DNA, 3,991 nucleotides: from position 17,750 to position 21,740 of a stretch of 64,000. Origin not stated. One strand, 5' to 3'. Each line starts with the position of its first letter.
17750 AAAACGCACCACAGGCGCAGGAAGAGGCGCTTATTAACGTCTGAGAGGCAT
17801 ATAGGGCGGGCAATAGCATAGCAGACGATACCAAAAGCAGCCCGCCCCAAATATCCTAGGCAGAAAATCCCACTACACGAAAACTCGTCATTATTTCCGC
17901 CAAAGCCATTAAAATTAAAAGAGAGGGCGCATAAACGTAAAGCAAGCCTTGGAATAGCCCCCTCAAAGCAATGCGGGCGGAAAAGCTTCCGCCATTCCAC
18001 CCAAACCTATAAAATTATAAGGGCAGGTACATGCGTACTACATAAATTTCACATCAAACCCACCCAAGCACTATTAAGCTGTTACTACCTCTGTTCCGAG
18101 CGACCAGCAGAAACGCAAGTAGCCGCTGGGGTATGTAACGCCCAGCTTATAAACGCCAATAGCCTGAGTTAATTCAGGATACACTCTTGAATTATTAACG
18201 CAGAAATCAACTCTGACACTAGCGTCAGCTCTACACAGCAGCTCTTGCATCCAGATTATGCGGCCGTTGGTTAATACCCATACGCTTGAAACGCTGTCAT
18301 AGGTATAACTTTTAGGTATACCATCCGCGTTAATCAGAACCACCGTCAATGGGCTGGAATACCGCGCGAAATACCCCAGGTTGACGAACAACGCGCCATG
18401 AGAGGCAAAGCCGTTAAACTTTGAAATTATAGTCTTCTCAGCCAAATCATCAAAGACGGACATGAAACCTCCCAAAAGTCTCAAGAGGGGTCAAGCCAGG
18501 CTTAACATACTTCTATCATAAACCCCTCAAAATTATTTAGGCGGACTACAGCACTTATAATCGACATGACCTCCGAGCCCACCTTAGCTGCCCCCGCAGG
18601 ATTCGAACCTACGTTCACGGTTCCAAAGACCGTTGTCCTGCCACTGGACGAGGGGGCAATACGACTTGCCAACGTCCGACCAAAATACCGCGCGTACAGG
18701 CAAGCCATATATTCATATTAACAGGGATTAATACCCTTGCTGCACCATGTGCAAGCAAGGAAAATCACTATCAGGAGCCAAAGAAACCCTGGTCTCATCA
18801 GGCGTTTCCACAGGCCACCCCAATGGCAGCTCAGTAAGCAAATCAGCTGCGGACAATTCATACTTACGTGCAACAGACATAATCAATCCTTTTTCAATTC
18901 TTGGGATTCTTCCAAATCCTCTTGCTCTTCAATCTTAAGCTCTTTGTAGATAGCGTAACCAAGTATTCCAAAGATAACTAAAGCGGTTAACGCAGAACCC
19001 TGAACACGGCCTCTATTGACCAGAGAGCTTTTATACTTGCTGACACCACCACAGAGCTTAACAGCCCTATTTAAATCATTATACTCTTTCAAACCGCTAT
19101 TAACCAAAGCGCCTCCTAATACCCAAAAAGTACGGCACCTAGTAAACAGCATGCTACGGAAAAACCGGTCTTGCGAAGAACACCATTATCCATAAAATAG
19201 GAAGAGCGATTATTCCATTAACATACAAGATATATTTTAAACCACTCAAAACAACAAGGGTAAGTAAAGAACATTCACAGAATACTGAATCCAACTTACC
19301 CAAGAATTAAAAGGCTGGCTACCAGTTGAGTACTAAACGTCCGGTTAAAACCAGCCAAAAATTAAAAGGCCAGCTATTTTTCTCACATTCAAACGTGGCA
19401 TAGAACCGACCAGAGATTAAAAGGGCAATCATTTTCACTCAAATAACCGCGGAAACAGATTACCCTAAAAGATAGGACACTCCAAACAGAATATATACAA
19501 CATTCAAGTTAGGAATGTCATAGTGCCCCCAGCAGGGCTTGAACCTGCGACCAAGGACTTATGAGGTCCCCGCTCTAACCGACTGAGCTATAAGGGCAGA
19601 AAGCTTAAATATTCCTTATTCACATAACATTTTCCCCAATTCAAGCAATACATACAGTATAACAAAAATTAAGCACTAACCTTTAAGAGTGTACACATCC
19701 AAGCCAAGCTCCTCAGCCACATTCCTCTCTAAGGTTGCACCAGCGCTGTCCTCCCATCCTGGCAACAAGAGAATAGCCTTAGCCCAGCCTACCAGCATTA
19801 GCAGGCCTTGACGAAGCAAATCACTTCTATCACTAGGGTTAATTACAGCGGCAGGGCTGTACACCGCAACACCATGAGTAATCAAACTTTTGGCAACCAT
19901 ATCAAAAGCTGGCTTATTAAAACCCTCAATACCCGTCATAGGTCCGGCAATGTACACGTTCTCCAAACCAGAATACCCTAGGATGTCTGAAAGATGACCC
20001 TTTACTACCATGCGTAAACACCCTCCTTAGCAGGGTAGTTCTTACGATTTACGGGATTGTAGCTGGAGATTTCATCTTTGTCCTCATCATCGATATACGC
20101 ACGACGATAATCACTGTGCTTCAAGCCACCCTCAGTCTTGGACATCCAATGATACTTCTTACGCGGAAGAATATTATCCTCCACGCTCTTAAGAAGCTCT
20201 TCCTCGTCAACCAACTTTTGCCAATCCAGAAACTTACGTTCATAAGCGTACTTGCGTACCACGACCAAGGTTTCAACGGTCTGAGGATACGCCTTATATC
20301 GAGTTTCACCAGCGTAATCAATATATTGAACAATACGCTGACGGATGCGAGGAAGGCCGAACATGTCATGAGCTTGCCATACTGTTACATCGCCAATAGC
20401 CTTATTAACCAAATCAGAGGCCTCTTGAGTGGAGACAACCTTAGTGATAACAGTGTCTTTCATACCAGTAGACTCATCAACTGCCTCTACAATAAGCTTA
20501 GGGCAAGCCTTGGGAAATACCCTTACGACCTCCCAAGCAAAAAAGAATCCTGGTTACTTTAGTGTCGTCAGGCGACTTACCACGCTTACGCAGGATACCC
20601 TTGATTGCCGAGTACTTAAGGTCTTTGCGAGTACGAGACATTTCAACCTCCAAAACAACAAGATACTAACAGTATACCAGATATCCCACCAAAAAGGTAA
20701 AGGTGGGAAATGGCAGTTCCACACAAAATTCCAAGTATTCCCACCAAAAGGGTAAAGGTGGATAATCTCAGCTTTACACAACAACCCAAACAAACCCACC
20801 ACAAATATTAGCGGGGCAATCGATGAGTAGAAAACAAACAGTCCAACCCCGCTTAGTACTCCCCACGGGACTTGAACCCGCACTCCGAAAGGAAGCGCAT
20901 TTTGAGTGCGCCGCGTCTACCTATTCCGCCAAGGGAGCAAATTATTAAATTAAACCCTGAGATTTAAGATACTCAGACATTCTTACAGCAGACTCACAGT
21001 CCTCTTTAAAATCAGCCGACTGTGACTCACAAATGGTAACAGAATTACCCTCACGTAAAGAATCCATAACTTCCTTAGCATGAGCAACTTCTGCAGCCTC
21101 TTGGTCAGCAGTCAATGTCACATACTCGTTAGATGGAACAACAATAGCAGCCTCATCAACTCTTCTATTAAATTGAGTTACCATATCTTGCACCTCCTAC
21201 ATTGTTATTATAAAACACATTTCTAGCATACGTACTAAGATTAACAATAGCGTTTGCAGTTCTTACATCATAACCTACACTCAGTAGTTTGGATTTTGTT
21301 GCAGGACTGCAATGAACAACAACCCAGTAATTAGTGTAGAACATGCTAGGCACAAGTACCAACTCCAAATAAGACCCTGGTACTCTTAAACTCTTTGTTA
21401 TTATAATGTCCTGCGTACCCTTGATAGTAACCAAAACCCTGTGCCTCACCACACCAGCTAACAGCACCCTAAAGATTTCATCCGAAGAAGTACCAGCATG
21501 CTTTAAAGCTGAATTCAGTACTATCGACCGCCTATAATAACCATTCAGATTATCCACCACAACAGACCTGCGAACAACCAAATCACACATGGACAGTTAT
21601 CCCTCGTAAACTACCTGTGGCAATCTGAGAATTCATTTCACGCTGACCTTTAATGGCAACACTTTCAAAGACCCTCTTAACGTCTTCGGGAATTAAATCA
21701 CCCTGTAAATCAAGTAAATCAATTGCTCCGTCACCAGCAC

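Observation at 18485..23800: tRNA island interleaved with a nucleotidyltransferase, a calcineurin-type phosphoesterase and a deoxyribosyltransferase-like gene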

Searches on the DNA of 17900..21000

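Call 113: search_with_rna_model(model_id=R2, source=window, start=17900, end=21000, filters=off, max_evalue=10, make_alignment=true)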
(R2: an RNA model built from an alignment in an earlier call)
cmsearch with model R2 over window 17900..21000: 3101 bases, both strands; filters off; matches with E-value up to 10: 28.
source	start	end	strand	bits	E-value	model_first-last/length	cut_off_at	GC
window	18021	18065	-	24.4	0.00012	1-45/45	no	0.47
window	20810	20853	-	16.6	0.01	1-45/45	no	0.52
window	19313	19356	-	15.4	0.02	1-45/45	no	0.52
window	18484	18529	-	14.3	0.039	1-45/45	no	0.46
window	19422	19466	-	12.8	0.091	1-45/45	no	0.42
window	20757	20800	-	12.2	0.13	1-45/45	no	0.45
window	19603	19646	-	12.1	0.13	1-45/45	no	0.32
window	19204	19247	-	10.2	0.39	1-45/45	no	0.3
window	19258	19301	-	9.7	0.5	1-45/45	no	0.39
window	17921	17964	-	9.2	0.66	1-45/45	no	0.55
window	18540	18583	-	7.7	1.6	1-45/45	no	0.57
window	17975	18002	-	7.6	1.7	1-45/45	no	0.64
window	17976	17993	+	7.4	1.9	1-45/45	no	0.67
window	20702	20745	-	7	2.4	1-45/45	no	0.48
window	20810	20853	+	6.7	2.9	1-45/45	no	0.52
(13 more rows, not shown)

Alignment A11: 28 matches aligned to the model, 77 columns, each read 5' to 3' on its own strand. Consensus structure (alignment columns), stored with it:
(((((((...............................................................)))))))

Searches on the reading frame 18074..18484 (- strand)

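Call 4: search_protein_families(library=pfam, proteins=[window:18074-18484:-], max_evalue=0.1)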
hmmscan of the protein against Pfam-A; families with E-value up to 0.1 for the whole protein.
window:18074-18484:- (136 aa): 1 family
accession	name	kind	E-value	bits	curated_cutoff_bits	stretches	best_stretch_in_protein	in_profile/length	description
PF14404.11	Strep_pep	-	0.093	13.3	25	0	58-85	19-46/63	Ribosomally synthesized peptide in Streptomyces species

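Call 5: search_protein_families(library=phrogs, proteins=[window:18074-18484:-], max_evalue=0.01)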
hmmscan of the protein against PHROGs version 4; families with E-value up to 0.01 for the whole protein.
window:18074-18484:- (136 aa): 0 families

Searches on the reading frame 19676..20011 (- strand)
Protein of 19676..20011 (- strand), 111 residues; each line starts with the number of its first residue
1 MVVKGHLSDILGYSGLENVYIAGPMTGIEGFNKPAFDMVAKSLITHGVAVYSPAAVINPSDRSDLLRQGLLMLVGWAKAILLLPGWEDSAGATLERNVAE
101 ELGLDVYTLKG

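Call 4: search_protein_families(library=pfam, proteins=[window:19676-20011:-], max_evalue=0.1)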
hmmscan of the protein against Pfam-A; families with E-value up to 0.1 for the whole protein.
window:19676-20011:- (111 aa): 2 families
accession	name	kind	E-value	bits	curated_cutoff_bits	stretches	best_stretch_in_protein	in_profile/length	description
PF14359.12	DUF4406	-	1.1e-20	74.2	22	1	18-107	2-90/91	Domain of unknown function (DUF4406)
PF09152.16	DUF1937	-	0.023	15.8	23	1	80-107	85-112/116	Domain of unknown function (DUF1937)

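Call 5: search_protein_families(library=phrogs, proteins=[window:19676-20011:-], max_evalue=0.01)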
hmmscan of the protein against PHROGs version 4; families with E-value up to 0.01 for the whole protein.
window:19676-20011:- (111 aa): 5 families
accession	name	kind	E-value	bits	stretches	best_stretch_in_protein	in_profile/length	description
phrog_355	-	DNA, RNA and nucleotide metabolism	1.2e-24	88.1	1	18-108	76-171/249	nucleoside 2-deoxyribosyltransferase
phrog_5781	-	unknown function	8.7e-23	82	1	18-107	7-97/220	-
phrog_15484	-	other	1.5e-12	48.7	1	18-107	152-243/253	hydrolase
phrog_12019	-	other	8.1e-08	33.2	1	31-109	29-112/241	MazG-like pyrophosphatase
phrog_31170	-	unknown function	4.4e-07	30.9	1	19-56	3-40/55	-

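Call 74: search_protein_families(library=ncbifam, proteins=[window:19676-20011:-], max_evalue=0.01)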
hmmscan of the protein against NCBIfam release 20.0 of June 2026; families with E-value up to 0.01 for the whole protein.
window:19676-20011:- (111 aa): 0 families

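Call 75: search_protein_families(library=padloc, proteins=[window:19676-20011:-], max_evalue=0.01)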
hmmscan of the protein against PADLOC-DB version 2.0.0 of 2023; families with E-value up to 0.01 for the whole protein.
window:19676-20011:- (111 aa): 0 families

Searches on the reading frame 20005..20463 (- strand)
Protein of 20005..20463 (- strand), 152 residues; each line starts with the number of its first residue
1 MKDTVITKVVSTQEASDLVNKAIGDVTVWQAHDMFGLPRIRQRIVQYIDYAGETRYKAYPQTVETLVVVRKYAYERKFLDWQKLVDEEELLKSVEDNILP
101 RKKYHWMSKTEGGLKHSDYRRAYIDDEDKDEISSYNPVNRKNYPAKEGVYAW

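Call 4: search_protein_families(library=pfam, proteins=[window:20005-20463:-], max_evalue=0.1)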
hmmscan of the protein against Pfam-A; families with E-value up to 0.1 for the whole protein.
window:20005-20463:- (152 aa): 1 family
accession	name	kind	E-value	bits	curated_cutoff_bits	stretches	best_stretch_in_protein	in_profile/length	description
PF16235.10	DUF4894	-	0.0081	17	28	1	16-109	24-115/122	Domain of unknown function (DUF4894)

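Call 5: search_protein_families(library=phrogs, proteins=[window:20005-20463:-], max_evalue=0.01)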
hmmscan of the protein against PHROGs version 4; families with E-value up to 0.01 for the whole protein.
window:20005-20463:- (152 aa): 0 families

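Call 74: search_protein_families(library=ncbifam, proteins=[window:20005-20463:-], max_evalue=0.01)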
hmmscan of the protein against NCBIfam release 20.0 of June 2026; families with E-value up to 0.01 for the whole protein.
window:20005-20463:- (152 aa): 0 families

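Call 75: search_protein_families(library=padloc, proteins=[window:20005-20463:-], max_evalue=0.01)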
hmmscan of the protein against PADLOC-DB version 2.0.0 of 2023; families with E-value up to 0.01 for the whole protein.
window:20005-20463:- (152 aa): 0 families

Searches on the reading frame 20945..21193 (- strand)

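Call 4: search_protein_families(library=pfam, proteins=[window:20945-21193:-], max_evalue=0.1)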
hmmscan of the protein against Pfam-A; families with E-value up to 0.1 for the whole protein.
window:20945-21193:- (82 aa): 1 family
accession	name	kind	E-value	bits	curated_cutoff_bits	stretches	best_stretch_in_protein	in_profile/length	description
PF18378.7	Nup188_C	-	0.045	13.1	25.4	1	19-78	267-328/371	Nuclear pore protein NUP188 C-terminal domain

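Call 5: search_protein_families(library=phrogs, proteins=[window:20945-21193:-], max_evalue=0.01)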
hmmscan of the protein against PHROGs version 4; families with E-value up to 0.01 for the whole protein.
window:20945-21193:- (82 aa): 0 families

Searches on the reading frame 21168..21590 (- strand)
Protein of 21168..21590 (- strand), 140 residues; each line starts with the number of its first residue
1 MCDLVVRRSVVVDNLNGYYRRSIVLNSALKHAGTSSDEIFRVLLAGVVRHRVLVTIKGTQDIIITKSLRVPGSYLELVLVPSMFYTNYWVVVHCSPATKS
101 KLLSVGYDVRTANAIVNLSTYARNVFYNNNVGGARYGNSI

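Call 4: search_protein_families(library=pfam, proteins=[window:21168-21590:-], max_evalue=0.1)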
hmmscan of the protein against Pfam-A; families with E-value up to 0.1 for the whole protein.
window:21168-21590:- (140 aa): 0 families

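Call 5: search_protein_families(library=phrogs, proteins=[window:21168-21590:-], max_evalue=0.01)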
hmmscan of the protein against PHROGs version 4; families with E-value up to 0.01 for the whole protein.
window:21168-21590:- (140 aa): 0 families

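Call 74: search_protein_families(library=ncbifam, proteins=[window:21168-21590:-], max_evalue=0.01)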
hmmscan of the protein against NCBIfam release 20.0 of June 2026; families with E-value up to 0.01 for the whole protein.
window:21168-21590:- (140 aa): 0 families

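Call 75: search_protein_families(library=padloc, proteins=[window:21168-21590:-], max_evalue=0.01)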
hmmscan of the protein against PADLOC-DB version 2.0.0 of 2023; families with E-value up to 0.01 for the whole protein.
window:21168-21590:- (140 aa): 0 families
